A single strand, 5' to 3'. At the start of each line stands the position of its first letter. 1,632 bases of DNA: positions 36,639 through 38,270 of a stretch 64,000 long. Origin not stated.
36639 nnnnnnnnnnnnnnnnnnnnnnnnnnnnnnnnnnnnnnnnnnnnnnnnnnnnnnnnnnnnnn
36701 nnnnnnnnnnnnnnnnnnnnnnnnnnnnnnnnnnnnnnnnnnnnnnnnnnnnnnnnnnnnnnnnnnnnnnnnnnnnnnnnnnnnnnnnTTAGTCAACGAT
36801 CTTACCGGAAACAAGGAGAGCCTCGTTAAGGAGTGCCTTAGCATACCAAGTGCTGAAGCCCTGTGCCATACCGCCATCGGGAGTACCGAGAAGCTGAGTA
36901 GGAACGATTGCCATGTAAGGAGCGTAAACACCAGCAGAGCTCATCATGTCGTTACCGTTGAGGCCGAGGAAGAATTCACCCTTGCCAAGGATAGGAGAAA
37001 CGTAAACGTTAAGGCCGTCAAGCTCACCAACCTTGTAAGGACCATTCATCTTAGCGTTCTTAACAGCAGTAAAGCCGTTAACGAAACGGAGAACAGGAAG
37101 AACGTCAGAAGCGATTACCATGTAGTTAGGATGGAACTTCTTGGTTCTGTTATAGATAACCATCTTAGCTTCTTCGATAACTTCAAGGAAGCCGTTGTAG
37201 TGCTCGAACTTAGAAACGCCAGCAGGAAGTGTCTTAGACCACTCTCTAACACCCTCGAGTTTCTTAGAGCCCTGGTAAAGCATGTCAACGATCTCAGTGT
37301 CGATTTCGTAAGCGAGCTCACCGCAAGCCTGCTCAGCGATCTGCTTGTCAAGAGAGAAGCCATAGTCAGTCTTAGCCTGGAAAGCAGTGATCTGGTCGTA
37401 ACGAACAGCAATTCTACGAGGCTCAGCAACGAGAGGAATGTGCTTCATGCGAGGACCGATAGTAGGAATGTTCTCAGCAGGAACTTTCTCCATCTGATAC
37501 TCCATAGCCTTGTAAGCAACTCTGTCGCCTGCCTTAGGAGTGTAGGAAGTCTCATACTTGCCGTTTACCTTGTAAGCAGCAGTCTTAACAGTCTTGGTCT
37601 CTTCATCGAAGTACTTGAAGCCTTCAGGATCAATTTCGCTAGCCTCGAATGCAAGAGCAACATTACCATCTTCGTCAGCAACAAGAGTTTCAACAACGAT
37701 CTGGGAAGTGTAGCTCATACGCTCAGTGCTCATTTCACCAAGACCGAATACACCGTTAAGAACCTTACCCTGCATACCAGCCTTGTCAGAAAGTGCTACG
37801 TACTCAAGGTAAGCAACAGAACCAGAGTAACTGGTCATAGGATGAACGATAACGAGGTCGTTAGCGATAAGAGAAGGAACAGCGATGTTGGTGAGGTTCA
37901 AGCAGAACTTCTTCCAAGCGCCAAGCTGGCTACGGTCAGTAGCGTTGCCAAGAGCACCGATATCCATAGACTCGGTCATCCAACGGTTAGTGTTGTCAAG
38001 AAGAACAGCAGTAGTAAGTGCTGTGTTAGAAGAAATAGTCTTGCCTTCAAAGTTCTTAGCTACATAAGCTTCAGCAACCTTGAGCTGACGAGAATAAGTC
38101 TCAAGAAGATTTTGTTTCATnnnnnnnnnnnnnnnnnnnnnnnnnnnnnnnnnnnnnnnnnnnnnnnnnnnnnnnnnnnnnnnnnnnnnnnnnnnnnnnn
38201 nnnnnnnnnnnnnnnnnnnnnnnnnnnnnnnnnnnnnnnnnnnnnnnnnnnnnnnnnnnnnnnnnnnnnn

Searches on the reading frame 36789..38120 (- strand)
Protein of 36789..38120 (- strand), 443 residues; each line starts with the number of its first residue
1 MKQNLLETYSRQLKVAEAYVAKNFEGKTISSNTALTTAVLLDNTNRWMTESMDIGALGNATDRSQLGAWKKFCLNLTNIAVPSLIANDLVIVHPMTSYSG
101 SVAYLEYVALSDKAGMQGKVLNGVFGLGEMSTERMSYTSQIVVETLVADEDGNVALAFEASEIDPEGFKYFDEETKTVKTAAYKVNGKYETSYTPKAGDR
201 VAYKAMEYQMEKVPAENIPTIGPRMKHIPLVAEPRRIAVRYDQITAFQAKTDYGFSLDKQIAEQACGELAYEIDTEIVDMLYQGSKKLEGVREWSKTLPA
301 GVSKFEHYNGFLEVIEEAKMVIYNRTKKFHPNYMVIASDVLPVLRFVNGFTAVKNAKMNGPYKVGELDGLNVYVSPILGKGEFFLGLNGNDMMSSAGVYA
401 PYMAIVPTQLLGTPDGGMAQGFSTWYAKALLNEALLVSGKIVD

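Call 12: search_protein_families(library=phrogs, proteins=[window:36789-38120:-], max_evalue=0.001)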
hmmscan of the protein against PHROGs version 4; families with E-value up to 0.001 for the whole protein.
window:36789-38120:- (443 aa): 2 families
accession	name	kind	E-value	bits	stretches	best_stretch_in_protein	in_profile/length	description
phrog_138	-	head and packaging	4.7e-24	86.2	1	30-427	23-404/444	major head protein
phrog_1014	-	unknown function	0.00077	19.2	1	192-376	295-482/567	-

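Call 25: search_dna_similar(query=window:36789-38120:-, collection=phages, mode=protein, max_rows=15)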
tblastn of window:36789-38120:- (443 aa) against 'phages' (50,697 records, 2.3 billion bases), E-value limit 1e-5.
Records with a match: 43; places in all: 43; records where one place covers at least 80% of the query: 15.
Best place of each record, by identity: <60% 43.
By first word of the organism name: Rhizobium 10; Maribacter 8; Sinorhizobium 7; Flavobacterium 4; Bacillus 3; Xanthomonas 2; Yersinia 2; Listeria 1; Pseudomonas 1; Thermus 1; and 4 more.
By host as written in the record: Maribacter forsetii DSM18668 8; Sinorhizobium meliloti 7; Flavobacterium sp. LMO8 4; Bacillus subtilis W-23-S(r); Bacillus licheniformis ATCC 9945a 2; Rhizobium phaseoli INC1-2 2; Rhizobium sp. N941 2; Bacillus cereus 1; Listeria innocua ATCC 51742 1; and 16 more.
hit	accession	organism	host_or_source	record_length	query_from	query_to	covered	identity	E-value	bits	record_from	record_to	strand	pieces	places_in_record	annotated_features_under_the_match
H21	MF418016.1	Bacillus phage vB_BceM-HSE3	Bacillus cereus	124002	5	441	99%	29.5%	4e-47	179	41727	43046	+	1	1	major capsid protein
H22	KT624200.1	Bacillus phage SP-15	Bacillus subtilis W-23-S(r); Bacillus ...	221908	5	442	99%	26.0%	2e-18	165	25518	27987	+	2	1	major capsid protein (x2) | putative endonuclease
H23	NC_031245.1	Bacillus phage SP-15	Bacillus subtilis W-23-S(r); Bacillus ...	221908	5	442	99%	26.0%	2e-18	165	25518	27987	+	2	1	major capsid protein (x2) | putative endonuclease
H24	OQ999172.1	Listeria phage LIS04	Listeria innocua ATCC 51742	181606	26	443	94%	27.0%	2e-36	148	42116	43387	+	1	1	major capsid protein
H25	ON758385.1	Xanthomonas phage BUDD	Xanthomonas sp.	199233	37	429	89%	22.2%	4e-7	59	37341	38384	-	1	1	major capsid protein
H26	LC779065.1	Yersinia phage vB_Yru_GN1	Yersinia ruckeri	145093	61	405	78%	25.1%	2e-12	76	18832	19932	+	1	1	putative major capsid protein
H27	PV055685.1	Pseudomonas phage QdP_Psa3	Pseudomonas syringae pv. actinidiae ...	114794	37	427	88%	22.1%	2e-9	66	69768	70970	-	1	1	major head protein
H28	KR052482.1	Sinorhizobium phage phiN3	Sinorhizobium meliloti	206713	31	426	89%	21.8%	3e-6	56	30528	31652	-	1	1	precursor of major head subunit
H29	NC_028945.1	Sinorhizobium phage phiN3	Sinorhizobium meliloti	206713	31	426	89%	21.8%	3e-6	56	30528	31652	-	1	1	major head protein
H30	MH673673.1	Thermus phage phiLo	Thermus thermophilus HB8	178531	50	415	83%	23.5%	3e-13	78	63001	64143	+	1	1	hypothetical protein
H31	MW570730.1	Yersinia phage YerA41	Yersinia ruckeri serovar I strain RS41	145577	61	405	78%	24.6%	2e-12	76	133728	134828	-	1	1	structural protein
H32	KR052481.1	Sinorhizobium phage phiM19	Sinorhizobium meliloti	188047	31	426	89%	21.2%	3e-6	56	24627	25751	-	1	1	precursor of major head subunit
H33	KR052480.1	Sinorhizobium phage phiM7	Sinorhizobium meliloti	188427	31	426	89%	21.2%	3e-6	56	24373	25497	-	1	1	precursor of major head subunit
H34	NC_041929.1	Sinorhizobium phage phiM7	Sinorhizobium meliloti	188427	31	426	89%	21.2%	3e-6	56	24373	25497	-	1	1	major head protein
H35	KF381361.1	Sinorhizobium phage phiM12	Sinorhizobium meliloti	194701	31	426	89%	21.2%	3e-6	56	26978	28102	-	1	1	precursor of major head subunit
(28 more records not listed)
